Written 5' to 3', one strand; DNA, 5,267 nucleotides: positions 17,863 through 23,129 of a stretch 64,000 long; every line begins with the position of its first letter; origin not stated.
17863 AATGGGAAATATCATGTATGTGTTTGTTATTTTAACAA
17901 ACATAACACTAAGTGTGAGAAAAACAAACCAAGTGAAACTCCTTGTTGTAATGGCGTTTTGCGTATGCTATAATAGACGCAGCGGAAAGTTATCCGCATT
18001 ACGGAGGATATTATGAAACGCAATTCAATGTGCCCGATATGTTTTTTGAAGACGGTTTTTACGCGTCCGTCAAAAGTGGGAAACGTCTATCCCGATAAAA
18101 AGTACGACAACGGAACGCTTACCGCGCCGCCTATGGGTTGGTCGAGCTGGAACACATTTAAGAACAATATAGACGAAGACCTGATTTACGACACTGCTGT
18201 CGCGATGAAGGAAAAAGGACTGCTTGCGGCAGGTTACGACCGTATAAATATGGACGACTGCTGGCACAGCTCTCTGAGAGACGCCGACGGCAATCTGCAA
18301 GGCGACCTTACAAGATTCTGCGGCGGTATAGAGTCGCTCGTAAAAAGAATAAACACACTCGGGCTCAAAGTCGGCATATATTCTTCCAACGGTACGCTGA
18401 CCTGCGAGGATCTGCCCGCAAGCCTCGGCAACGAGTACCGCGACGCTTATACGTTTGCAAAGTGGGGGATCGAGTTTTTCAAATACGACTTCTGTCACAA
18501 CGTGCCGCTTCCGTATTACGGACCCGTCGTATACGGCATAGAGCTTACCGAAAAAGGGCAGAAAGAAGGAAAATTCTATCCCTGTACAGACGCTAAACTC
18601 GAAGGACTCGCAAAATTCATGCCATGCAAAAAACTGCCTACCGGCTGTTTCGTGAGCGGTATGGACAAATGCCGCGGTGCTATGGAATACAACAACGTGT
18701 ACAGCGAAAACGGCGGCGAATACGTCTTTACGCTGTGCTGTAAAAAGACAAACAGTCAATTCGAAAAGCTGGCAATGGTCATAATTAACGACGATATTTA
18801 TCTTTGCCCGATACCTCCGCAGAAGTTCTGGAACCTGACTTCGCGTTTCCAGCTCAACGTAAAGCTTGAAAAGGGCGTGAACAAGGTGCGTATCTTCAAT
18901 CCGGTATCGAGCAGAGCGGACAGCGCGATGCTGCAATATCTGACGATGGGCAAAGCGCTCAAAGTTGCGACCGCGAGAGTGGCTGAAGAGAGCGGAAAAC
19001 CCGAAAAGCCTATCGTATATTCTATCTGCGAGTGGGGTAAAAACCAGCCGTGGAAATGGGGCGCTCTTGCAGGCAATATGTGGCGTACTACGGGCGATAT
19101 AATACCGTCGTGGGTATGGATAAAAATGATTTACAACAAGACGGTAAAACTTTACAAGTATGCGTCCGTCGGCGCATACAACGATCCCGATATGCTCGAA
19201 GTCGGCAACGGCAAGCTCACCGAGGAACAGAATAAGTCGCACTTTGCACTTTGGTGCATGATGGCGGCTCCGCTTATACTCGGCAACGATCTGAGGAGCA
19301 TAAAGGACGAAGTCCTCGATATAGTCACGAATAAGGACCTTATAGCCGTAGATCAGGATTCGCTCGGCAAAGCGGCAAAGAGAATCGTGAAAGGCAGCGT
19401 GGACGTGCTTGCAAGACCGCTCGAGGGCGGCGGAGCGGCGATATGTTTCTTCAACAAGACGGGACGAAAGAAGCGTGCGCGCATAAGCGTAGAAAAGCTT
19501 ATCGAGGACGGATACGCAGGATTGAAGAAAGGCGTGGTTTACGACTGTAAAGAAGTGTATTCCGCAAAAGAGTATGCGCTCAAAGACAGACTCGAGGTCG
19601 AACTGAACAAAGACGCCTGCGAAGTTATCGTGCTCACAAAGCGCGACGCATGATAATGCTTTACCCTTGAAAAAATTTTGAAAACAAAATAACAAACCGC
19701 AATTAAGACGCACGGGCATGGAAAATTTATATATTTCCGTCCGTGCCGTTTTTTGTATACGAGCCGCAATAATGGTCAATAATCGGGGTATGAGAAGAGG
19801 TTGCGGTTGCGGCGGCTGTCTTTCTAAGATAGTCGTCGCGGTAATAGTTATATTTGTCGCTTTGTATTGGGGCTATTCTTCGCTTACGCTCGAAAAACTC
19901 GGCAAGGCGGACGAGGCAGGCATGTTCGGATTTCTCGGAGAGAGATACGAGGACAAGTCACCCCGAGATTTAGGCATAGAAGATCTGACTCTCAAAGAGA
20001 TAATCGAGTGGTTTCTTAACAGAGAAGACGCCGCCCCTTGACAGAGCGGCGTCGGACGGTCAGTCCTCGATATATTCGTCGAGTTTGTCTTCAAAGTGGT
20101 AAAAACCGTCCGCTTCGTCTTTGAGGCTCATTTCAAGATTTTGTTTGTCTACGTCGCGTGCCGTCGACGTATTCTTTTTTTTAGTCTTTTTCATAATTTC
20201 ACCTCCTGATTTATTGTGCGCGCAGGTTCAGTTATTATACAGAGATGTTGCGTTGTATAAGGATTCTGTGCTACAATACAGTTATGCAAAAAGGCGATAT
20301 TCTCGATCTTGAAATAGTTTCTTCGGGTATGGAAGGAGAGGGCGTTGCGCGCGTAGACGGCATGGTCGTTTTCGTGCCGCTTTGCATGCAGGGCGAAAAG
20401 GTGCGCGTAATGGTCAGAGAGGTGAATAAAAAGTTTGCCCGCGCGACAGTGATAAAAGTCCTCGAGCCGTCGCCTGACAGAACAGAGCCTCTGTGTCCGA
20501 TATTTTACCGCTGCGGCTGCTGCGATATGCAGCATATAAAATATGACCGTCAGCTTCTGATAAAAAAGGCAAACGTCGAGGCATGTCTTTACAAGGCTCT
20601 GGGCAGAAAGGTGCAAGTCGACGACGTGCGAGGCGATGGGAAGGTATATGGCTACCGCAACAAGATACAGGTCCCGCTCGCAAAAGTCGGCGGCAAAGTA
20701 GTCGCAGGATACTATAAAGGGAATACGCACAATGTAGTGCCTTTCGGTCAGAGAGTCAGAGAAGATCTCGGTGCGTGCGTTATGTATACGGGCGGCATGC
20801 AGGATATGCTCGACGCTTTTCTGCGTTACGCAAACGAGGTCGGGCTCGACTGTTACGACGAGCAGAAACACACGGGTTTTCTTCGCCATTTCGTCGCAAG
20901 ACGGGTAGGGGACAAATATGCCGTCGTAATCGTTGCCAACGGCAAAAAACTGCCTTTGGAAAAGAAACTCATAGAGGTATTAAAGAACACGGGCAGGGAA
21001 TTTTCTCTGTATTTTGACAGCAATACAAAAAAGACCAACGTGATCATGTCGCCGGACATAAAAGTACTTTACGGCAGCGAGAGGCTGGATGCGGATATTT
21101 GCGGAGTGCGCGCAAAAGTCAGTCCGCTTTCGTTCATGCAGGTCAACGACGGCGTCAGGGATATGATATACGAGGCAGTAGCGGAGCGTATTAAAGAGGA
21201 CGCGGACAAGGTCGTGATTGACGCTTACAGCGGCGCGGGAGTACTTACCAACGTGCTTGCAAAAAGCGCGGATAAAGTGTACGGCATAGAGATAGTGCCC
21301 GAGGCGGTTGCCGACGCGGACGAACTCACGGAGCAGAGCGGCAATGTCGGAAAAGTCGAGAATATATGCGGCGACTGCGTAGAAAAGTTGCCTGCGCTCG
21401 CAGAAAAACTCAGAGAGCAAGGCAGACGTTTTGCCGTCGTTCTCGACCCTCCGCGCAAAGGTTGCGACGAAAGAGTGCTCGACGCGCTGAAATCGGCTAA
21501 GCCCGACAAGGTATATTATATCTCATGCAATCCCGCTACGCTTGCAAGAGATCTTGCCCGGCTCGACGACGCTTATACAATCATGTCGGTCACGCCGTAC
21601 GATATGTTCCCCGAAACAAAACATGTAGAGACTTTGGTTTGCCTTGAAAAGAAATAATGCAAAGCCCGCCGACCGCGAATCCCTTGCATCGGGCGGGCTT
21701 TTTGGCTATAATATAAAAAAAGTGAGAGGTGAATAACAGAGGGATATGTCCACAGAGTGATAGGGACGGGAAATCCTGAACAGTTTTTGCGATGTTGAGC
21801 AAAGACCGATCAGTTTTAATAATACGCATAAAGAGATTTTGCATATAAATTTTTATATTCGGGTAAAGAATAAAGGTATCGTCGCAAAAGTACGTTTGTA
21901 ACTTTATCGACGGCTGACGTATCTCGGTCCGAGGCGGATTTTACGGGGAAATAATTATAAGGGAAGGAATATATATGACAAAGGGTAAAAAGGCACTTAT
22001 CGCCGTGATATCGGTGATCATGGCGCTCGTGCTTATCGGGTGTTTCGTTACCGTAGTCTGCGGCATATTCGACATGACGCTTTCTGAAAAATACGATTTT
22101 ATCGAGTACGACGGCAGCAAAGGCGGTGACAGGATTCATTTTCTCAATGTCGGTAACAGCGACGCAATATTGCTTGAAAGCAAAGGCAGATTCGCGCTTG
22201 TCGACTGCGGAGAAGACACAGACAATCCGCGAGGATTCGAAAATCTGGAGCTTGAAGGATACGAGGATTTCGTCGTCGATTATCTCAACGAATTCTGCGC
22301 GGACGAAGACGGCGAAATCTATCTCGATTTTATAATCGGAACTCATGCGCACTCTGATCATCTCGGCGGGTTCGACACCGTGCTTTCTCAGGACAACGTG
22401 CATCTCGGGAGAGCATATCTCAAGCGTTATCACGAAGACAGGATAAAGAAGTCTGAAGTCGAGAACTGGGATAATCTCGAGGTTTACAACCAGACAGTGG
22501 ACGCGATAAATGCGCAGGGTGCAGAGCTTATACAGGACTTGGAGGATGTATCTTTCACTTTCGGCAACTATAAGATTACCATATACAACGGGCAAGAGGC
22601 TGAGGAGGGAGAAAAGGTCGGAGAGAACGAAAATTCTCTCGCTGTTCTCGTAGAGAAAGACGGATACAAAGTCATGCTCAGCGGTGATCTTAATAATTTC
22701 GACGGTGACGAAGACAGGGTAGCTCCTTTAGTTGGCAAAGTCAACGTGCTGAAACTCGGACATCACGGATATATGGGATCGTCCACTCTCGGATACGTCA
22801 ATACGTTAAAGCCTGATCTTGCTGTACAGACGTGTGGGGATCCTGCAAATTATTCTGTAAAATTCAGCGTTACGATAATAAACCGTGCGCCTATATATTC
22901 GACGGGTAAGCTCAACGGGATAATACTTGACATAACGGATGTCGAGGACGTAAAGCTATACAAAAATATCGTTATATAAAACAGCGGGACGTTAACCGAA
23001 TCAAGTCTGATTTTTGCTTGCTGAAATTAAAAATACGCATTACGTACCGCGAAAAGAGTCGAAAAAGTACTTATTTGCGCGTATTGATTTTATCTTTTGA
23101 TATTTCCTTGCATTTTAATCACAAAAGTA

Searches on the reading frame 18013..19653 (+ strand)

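Call 7: search_protein_families(library=pfam, proteins=[window:18013-19653:+])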
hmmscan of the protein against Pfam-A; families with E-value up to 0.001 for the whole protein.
window:18013-19653:+ (546 aa): 2 families
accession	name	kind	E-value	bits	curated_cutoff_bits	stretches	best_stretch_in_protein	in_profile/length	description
PF16499.11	Melibiase_2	-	2.6e-55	188.2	23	2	39-162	2-135/284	Alpha galactosidase A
PF17801.7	Melibiase_C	-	0.00019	21.9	22.9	1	461-540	2-70/71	Alpha galactosidase C-terminal beta sandwich domain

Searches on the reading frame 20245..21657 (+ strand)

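Call 7: search_protein_families(library=pfam, proteins=[window:20245-21657:+])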
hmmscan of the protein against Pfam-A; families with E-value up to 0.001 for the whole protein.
window:20245-21657:+ (470 aa): 6 families
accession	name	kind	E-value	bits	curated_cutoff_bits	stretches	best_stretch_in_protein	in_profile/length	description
PF05958.17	tRNA_U5-meth_tr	-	1.3e-18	67.6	23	1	286-470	168-357/357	tRNA (Uracil-5-)-methyltransferase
PF01938.26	TRAM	-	2.5e-07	30.9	21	1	16-70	4-61/61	TRAM domain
PF09445.16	Methyltransf_15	-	1.6e-06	28.2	22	1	322-408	2-85/165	RNA cap guanine-N2 methyltransferase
PF13847.12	Methyltransf_31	-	6.5e-05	23.1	27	1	319-367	2-53/145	Methyltransferase domain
PF13649.12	Methyltransf_25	-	0.00029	21.9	27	1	324-386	1-62/97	Methyltransferase domain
PF02475.24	TRM5-TYW2_MTfase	-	0.00075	19.9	28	0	319-357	35-75/164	TRM5/TYW2 methyltransferase domain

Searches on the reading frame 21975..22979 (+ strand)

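Call 11: search_protein_families(library=pfam, proteins=[window:21975-22979:+], max_evalue=0.00001)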
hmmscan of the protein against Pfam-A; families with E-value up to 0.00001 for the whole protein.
window:21975-22979:+ (334 aa): 2 families
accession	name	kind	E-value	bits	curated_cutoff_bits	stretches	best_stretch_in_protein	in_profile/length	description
PF00753.33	Lactamase_B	-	3.5e-09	37.3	22.7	1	58-152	2-79/196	Metallo-beta-lactamase superfamily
PF12706.13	Lactamase_B_2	-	3.9e-08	33.6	27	1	117-259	31-160/200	Beta-lactamase superfamily domain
